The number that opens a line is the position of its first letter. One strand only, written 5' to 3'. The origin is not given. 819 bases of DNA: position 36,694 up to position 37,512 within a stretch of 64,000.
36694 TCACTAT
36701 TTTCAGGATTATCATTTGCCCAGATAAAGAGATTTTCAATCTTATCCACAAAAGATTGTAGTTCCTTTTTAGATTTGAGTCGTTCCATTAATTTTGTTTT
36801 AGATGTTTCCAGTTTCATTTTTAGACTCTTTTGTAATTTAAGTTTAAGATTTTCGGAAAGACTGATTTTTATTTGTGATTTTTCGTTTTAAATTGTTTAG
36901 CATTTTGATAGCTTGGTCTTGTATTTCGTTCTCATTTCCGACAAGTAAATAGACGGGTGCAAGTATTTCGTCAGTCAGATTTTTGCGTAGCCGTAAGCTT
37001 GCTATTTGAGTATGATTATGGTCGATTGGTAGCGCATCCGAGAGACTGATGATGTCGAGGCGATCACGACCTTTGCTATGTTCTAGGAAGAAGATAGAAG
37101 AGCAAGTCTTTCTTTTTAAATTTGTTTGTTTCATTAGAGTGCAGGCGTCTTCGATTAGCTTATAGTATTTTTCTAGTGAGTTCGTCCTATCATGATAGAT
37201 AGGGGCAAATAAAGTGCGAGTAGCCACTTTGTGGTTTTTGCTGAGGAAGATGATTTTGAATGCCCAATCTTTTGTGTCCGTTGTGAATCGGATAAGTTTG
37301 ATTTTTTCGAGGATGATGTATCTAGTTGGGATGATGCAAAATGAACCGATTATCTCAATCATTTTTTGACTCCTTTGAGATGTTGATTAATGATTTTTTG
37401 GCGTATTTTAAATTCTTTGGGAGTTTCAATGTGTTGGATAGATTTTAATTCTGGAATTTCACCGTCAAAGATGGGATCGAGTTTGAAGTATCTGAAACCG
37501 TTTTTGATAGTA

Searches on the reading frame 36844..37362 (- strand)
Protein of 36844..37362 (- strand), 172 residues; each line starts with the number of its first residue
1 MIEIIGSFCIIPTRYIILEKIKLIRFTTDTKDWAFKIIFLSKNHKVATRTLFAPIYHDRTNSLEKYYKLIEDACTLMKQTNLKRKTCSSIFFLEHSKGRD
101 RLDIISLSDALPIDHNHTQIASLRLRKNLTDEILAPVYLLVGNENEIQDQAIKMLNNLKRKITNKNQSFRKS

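Call 42: find_encoding_contigs(protein=window:36844-37362:-, flank=10000, max_places=1)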
Protein window:36844-37362:- (172 aa): no gene with exactly this product is on record in the collection.
